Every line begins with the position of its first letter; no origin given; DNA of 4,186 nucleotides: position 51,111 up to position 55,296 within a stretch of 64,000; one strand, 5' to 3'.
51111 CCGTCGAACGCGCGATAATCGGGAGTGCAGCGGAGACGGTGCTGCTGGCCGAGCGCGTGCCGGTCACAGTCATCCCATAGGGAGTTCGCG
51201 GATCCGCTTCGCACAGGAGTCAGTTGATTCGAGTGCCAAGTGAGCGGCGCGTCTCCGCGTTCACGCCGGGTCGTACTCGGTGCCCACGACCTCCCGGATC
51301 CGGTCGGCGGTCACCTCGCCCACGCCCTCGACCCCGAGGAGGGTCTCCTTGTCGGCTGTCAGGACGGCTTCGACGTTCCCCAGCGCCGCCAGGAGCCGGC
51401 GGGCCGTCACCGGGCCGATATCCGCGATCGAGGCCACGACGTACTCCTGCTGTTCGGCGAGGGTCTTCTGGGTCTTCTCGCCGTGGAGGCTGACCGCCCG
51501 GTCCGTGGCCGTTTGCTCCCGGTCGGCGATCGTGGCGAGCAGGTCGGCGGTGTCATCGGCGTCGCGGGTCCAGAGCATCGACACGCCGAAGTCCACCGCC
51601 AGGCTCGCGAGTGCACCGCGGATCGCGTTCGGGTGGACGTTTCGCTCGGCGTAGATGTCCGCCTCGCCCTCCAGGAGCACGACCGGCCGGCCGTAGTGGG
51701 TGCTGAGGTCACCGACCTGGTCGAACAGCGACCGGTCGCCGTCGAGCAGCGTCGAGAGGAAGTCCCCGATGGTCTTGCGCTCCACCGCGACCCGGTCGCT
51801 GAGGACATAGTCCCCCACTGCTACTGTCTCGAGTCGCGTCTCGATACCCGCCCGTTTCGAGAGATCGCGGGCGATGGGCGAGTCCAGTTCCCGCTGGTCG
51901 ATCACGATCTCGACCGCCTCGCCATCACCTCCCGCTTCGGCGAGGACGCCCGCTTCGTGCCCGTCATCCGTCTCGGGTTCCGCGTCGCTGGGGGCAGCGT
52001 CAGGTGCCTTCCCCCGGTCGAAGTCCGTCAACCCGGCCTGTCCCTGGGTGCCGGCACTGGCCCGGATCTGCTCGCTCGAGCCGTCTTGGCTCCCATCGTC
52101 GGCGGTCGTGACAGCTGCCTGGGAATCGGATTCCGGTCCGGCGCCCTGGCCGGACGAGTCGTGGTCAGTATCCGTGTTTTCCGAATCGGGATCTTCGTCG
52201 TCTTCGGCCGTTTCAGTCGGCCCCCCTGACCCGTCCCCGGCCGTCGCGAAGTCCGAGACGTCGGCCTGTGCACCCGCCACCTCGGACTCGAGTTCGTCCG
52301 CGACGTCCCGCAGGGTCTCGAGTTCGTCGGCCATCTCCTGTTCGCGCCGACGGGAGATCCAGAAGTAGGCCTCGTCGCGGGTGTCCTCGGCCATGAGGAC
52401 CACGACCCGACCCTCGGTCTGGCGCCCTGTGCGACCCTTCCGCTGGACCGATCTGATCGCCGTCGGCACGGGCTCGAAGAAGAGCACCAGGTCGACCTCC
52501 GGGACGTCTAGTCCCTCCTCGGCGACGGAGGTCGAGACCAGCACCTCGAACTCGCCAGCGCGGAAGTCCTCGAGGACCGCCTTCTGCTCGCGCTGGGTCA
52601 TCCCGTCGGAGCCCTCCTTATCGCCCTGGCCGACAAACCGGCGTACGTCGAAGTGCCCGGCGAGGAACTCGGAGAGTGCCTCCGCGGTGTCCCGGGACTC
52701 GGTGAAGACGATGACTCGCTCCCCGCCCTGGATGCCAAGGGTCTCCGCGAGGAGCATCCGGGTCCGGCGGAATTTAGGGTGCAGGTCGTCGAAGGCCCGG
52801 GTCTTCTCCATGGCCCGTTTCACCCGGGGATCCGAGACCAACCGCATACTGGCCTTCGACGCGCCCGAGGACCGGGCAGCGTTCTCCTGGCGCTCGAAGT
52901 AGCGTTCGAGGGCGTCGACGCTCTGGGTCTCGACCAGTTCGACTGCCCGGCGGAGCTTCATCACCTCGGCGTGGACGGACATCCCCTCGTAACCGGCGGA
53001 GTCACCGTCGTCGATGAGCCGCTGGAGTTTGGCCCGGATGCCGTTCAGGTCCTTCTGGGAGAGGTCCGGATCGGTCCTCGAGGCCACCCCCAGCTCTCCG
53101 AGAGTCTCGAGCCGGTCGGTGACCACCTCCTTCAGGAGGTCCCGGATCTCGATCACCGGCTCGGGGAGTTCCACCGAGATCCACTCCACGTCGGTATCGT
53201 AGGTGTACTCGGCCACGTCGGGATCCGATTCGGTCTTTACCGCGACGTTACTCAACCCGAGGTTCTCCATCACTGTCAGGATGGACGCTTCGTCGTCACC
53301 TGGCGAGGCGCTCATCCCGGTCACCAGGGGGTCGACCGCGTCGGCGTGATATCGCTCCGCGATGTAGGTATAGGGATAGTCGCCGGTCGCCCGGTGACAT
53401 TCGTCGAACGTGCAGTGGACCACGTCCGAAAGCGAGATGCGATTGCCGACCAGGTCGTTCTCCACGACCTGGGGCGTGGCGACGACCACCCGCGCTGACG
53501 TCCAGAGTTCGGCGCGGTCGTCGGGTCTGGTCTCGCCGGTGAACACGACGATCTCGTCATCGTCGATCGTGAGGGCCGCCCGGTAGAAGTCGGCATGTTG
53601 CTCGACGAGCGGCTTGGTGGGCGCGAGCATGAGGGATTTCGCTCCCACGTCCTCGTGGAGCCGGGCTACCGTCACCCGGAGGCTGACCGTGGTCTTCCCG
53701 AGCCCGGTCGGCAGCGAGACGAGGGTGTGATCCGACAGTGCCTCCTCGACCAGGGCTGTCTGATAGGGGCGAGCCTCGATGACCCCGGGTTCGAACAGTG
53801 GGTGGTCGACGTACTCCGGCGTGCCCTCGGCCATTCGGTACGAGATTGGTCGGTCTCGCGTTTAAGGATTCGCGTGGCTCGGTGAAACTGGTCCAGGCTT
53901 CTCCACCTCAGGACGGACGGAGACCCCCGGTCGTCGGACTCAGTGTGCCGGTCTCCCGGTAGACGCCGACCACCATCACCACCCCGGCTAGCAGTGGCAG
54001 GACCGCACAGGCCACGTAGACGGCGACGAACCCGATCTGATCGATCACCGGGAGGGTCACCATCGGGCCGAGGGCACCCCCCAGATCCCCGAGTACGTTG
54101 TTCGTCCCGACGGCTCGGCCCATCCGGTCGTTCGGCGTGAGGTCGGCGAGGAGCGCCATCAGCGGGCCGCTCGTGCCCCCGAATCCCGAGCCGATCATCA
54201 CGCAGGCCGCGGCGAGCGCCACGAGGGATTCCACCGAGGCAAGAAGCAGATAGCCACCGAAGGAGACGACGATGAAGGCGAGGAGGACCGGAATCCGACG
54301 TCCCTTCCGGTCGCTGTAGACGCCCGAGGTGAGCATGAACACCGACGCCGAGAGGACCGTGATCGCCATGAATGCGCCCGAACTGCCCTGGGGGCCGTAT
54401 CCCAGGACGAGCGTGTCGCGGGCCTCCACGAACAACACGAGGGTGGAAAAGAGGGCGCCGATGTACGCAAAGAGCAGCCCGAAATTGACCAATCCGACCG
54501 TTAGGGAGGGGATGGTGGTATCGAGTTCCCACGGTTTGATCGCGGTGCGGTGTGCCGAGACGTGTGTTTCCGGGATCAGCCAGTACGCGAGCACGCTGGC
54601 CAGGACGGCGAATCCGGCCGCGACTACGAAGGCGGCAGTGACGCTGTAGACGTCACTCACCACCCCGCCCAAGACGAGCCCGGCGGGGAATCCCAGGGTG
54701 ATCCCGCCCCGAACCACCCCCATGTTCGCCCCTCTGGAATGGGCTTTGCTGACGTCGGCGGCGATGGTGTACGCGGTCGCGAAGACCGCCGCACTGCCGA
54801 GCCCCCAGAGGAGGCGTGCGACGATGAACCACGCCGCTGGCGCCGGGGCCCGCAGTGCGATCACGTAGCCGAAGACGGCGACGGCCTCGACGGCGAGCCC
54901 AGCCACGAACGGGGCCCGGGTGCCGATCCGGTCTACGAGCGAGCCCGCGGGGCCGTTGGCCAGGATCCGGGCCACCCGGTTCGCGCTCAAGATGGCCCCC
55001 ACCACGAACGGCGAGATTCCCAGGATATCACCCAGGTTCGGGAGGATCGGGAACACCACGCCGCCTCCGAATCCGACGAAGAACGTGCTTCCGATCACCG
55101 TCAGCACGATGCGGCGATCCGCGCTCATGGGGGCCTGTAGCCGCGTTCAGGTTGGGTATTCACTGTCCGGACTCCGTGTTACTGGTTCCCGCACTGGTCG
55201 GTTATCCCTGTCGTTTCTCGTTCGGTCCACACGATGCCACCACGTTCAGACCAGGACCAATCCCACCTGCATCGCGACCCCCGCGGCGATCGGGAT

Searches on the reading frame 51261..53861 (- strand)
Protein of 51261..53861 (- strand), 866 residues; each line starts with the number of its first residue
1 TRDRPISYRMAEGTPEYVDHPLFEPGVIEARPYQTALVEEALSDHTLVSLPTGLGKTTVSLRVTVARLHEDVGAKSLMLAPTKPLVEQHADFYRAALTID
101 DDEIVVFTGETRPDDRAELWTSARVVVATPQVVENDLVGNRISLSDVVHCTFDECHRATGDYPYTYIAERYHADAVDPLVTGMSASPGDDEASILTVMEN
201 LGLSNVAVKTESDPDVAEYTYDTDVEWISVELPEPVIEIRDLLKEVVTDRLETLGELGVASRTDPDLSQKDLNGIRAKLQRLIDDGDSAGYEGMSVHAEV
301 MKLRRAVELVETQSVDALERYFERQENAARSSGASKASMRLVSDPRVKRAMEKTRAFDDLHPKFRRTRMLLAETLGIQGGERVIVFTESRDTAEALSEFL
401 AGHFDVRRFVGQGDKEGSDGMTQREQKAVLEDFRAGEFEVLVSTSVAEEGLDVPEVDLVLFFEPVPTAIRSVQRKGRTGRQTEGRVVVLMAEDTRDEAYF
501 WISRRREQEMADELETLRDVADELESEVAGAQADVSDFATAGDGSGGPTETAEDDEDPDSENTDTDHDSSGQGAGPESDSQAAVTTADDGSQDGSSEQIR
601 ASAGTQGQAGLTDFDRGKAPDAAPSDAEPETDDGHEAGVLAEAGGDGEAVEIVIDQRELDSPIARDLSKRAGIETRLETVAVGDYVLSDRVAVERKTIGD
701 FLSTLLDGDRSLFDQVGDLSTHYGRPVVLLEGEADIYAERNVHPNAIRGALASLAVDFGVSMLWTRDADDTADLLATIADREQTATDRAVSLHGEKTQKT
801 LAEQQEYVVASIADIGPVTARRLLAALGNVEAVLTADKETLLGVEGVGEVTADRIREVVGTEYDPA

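Call 16: search_protein_families(library=pfam, proteins=[window:51261-53861:-])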
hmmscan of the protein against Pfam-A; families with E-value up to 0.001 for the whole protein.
window:51261-53861:- (866 aa): 8 families
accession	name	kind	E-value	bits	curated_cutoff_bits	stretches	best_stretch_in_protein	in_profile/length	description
PF02732.21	ERCC4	-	6.6e-31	107.5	24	1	654-777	1-139/140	ERCC4 domain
PF00271.37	Helicase_C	-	5.4e-23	81.8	23.5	1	372-480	7-108/110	Helicase conserved C-terminal domain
PF21210.2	RNA_helicase_helical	-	1.3e-20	74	27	1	244-351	1-107/108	Putative ATP-dependent RNA helicase, helical bundle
PF00270.35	DEAD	-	8.1e-18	65.1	26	1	31-188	1-161/167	DEAD/DEAH box helicase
PF04851.21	ResIII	-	8.1e-13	49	22.5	1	28-187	2-162/164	Type III restriction enzyme, res subunit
PF14520.12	HHH_5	-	2.8e-10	40.9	27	1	810-857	5-53/57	Helix-hairpin-helix domain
PF12826.13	HHH_2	-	1.6e-07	31.8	27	1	811-857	7-53/64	Helix-hairpin-helix motif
PF00633.29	HHH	-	2.8e-07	30.5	24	1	831-857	3-29/30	Helix-hairpin-helix motif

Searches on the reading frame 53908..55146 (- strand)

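Call 16: search_protein_families(library=pfam, proteins=[window:53908-55146:-])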
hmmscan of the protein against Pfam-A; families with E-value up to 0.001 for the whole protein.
window:53908-55146:- (412 aa): 3 families
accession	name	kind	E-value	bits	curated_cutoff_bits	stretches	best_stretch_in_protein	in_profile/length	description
PF07690.21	MFS_1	-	1.3e-49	169.4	33.4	1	19-361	3-347/347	Major Facilitator Superfamily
PF06779.20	MFS_4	-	1.4e-06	28.4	26.3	1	25-390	6-362/364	Uncharacterised MFS-type transporter YbfB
PF00083.30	Sugar_tr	-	1.4e-06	27.9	22.3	1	49-194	48-194/452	Sugar (and other) transporter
